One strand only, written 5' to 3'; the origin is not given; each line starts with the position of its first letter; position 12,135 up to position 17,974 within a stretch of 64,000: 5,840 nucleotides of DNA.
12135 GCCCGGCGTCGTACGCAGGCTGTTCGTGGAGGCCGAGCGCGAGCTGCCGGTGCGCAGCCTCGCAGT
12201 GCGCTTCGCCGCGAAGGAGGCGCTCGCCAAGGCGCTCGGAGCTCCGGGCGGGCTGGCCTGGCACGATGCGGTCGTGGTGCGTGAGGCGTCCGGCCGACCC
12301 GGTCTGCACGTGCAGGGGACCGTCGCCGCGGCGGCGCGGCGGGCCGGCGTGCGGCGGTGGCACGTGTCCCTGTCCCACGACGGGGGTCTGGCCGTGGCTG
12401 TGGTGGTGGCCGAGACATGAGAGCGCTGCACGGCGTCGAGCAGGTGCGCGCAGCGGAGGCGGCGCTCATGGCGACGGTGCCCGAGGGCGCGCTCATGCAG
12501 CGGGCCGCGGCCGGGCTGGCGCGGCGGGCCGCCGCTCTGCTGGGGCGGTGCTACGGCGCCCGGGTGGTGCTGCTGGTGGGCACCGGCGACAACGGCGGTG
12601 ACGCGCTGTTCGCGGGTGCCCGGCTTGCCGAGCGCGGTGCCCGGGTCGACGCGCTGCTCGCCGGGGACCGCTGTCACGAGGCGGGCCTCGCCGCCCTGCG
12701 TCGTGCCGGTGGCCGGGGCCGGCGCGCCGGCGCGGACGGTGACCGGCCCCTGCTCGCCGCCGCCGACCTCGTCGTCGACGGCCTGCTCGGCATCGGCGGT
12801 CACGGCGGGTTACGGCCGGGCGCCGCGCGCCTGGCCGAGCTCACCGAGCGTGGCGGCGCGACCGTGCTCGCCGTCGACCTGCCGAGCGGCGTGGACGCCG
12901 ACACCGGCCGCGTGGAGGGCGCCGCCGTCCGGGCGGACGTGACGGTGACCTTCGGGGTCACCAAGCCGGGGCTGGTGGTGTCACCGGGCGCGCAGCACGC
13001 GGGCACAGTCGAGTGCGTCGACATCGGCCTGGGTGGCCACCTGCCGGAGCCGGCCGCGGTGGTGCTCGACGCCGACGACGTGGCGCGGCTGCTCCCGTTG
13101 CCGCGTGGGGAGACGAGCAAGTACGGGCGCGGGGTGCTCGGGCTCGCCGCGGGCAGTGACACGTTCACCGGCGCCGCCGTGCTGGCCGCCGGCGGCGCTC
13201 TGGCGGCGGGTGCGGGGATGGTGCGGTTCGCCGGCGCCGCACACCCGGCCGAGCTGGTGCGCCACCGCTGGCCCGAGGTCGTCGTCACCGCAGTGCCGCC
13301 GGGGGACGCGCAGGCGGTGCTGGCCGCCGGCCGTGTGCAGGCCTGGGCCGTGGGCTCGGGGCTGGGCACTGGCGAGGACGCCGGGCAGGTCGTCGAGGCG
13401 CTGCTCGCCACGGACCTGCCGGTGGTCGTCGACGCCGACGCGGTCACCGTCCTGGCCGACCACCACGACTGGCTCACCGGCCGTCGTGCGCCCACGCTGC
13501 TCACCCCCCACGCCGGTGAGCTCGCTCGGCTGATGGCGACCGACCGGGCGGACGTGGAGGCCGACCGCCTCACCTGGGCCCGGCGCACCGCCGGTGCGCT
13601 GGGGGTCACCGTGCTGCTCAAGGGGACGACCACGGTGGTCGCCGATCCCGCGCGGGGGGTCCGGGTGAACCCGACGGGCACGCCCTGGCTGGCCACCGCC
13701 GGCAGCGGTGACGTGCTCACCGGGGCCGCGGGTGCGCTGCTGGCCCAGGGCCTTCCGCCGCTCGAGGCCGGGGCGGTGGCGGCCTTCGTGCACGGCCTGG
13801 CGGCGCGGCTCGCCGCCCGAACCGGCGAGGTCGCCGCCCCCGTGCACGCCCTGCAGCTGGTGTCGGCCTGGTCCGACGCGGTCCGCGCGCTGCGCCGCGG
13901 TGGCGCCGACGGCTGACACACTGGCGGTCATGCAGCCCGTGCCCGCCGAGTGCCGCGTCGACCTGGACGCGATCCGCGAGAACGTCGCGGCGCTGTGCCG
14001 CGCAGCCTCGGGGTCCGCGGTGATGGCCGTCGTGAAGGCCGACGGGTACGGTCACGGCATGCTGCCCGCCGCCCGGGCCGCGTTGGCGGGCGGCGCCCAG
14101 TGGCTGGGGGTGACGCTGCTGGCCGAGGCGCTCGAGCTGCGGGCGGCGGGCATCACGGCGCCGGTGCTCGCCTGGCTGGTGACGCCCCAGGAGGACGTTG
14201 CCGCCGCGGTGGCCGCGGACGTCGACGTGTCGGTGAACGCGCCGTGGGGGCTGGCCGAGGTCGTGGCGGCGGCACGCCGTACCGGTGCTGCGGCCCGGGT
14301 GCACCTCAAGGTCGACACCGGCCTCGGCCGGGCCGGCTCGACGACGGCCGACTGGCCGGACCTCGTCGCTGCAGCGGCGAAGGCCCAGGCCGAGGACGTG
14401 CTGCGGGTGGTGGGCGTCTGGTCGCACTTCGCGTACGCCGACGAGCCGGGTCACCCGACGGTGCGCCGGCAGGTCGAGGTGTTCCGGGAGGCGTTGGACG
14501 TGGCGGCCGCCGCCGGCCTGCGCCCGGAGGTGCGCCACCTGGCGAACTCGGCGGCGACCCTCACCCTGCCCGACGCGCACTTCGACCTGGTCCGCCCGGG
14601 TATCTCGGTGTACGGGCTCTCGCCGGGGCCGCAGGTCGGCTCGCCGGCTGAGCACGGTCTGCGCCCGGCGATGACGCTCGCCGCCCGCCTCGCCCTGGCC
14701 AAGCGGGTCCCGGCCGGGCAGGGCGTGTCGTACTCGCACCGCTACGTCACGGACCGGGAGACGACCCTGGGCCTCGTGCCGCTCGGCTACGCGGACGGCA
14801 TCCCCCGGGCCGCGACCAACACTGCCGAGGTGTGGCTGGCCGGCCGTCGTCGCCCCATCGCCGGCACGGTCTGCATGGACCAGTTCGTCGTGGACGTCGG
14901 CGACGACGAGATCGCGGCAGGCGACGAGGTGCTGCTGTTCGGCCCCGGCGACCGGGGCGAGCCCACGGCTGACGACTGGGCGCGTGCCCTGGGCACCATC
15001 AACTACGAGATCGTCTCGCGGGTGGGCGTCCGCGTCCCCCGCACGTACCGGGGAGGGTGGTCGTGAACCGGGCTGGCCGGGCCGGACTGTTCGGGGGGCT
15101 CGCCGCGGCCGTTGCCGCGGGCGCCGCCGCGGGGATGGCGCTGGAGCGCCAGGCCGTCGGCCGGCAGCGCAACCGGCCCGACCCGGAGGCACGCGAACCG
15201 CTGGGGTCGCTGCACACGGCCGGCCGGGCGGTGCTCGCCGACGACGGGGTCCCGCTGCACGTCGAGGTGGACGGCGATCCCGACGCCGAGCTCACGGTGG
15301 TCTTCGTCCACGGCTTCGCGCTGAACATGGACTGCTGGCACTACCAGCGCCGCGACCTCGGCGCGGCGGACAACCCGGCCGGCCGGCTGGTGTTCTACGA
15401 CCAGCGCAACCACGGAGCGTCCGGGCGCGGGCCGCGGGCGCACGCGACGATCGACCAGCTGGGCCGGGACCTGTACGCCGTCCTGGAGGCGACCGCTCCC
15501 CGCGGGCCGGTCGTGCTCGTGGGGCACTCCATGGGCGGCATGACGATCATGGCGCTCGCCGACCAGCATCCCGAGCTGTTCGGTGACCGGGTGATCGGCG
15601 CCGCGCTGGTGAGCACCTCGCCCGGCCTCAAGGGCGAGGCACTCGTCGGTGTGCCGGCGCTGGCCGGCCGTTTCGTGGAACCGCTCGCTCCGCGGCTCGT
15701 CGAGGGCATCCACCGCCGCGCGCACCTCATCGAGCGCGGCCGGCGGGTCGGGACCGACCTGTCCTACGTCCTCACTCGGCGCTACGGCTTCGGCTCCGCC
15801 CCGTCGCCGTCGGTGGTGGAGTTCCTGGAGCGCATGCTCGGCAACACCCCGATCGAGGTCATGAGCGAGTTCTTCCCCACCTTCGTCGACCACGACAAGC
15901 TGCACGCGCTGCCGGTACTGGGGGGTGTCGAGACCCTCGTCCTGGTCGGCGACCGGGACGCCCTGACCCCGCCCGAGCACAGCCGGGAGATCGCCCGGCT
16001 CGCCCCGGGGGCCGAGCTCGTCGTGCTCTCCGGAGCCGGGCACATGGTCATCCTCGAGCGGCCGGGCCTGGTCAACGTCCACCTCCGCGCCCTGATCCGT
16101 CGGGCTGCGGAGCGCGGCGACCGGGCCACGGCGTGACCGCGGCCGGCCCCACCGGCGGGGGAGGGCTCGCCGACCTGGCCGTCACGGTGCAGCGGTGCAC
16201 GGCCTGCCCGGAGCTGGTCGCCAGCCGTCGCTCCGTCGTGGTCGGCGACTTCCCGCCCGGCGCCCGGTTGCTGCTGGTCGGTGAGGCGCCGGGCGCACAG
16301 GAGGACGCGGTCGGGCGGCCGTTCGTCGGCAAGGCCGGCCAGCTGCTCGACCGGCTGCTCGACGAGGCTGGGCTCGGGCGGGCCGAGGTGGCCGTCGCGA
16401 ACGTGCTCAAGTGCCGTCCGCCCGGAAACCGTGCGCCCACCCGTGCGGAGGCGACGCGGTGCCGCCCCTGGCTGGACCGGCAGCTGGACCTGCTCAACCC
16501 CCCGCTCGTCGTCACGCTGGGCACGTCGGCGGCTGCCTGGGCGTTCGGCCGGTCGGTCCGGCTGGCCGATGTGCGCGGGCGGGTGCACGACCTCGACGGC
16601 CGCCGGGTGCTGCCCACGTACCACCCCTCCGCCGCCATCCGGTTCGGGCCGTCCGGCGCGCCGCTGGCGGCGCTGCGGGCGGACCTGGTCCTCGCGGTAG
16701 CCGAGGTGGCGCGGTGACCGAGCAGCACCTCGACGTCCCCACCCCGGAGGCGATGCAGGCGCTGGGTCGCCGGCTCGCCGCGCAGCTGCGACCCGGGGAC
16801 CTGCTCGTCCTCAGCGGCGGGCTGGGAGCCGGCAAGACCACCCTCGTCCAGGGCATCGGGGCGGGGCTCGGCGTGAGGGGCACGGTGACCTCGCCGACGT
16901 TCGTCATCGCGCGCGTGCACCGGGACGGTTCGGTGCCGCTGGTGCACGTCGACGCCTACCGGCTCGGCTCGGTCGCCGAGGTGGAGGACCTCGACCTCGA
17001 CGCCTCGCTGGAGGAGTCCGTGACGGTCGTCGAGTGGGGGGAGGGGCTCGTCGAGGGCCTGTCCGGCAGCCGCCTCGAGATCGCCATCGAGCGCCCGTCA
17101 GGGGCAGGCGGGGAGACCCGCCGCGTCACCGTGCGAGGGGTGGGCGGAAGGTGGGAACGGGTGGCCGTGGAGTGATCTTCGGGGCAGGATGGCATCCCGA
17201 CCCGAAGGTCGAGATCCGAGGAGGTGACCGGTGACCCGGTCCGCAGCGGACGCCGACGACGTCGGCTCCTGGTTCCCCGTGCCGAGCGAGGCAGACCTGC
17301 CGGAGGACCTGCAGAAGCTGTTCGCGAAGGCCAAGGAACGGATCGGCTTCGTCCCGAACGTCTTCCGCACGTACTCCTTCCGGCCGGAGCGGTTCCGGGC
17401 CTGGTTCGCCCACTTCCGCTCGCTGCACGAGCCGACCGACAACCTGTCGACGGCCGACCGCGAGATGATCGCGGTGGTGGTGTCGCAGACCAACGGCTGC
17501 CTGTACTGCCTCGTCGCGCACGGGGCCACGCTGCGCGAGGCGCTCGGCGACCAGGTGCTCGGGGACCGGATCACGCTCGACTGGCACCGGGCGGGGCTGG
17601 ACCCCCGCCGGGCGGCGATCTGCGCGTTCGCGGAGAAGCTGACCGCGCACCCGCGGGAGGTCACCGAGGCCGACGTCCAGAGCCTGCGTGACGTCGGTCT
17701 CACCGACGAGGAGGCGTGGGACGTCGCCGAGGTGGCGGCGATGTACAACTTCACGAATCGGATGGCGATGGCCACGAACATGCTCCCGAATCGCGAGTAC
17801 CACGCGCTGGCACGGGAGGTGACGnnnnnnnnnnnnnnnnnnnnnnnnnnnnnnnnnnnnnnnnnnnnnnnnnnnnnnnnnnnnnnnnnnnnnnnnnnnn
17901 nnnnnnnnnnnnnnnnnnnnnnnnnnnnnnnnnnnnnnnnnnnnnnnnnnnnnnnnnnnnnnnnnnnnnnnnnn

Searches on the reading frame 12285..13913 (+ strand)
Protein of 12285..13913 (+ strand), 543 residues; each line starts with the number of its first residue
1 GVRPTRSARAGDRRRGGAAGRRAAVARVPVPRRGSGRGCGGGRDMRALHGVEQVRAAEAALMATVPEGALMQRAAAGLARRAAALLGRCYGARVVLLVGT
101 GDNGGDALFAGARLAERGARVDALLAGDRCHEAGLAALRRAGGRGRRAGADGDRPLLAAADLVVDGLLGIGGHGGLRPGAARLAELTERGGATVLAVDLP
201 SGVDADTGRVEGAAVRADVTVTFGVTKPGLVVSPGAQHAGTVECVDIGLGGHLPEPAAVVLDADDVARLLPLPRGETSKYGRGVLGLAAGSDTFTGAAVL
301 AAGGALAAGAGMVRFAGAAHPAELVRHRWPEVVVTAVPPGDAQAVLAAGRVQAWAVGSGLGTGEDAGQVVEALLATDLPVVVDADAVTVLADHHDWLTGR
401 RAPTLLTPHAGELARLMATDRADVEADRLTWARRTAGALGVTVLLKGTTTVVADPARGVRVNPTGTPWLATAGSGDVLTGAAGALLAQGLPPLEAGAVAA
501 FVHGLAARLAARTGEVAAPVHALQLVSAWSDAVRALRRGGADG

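Call 73: search_protein_families(library=pfam, max_evalue=1e-8, proteins=[window:12285-13913:+])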
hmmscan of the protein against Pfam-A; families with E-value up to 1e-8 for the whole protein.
window:12285-13913:+ (543 aa): 2 families
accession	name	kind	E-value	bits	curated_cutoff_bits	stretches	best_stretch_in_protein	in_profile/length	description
PF01256.23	Carb_kinase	-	1.4e-58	198.7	27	1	286-517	2-230/242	NAD(P)H-hydrate dehydratase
PF03853.21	YjeF_N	-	6.4e-37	127.5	24.9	1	69-229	3-169/169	YjeF-related protein N-terminus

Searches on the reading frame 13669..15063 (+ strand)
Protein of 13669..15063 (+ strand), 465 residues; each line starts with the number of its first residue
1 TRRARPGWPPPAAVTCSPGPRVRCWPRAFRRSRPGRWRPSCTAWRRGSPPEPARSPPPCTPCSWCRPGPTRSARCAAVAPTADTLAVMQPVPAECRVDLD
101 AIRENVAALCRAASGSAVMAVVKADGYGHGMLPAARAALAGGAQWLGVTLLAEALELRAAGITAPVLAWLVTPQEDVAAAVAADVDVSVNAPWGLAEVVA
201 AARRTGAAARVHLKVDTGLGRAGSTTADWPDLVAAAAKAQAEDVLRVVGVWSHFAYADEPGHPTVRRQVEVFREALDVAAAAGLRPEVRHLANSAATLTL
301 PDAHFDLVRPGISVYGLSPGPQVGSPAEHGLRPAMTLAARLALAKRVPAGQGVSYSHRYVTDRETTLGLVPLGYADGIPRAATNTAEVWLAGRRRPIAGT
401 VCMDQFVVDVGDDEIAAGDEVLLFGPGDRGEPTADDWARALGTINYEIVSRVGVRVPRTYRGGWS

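Call 73: search_protein_families(library=pfam, max_evalue=1e-8, proteins=[window:13669-15063:+])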
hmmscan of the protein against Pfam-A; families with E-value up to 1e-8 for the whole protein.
window:13669-15063:+ (465 aa): 2 families
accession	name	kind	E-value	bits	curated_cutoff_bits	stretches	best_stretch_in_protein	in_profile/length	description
PF01168.26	Ala_racemase_N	-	1.4e-71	241.1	24.1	1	97-319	1-220/220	Alanine racemase, N-terminal domain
PF00842.27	Ala_racemase_C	-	7.1e-45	152.1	25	1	334-460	1-127/127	Alanine racemase, C-terminal domain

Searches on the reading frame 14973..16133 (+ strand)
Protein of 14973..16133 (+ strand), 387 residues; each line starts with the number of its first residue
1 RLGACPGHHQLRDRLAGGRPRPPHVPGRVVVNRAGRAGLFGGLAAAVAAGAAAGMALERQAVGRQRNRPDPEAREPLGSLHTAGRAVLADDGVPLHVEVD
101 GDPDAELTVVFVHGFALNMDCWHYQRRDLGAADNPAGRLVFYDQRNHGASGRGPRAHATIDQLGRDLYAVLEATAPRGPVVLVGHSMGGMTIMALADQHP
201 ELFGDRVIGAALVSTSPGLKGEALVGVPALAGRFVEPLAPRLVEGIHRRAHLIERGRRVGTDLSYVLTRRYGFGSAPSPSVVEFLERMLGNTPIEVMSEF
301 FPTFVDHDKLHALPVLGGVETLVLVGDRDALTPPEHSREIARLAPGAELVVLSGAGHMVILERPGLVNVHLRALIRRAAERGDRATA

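Call 73: search_protein_families(library=pfam, max_evalue=1e-8, proteins=[window:14973-16133:+])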
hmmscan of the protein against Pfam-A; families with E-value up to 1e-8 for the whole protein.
window:14973-16133:+ (387 aa): 3 families
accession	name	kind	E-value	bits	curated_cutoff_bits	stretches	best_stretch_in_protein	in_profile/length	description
PF00561.26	Abhydrolase_1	-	2.3e-25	90.1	25.8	1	108-364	2-245/245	alpha/beta hydrolase fold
PF12697.13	Abhydrolase_6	-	3.2e-24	87.2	26.3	1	109-367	1-214/217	Alpha/beta hydrolase family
PF12146.15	Hydrolase_4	-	2.1e-18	66.9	27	1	106-243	4-138/239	Serine aminopeptidase, S33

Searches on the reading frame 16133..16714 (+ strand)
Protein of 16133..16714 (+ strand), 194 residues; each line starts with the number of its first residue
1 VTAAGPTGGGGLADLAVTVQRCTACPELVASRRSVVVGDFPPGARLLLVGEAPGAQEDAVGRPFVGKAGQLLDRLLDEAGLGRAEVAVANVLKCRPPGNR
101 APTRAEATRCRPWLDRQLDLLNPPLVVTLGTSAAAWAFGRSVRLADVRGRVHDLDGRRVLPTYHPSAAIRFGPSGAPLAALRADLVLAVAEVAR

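Call 73: search_protein_families(library=pfam, max_evalue=1e-8, proteins=[window:16133-16714:+])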
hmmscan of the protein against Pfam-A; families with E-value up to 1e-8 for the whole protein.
window:16133-16714:+ (194 aa): 1 family
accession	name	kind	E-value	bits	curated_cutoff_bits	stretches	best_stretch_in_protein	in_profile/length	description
PF03167.25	UDG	-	2.1e-35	122.3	24.3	1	38-171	2-124/141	Uracil DNA glycosylase superfamily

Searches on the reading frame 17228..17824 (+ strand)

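Call 73: search_protein_families(library=pfam, max_evalue=1e-8, proteins=[window:17228-17824:+])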
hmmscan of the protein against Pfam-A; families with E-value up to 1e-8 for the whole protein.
window:17228-17824:+ (199 aa): 1 family
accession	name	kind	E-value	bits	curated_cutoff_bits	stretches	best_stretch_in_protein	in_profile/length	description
PF02627.25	CMD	-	2.1e-14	53.7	23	1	53-105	1-52/84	Carboxymuconolactone decarboxylase family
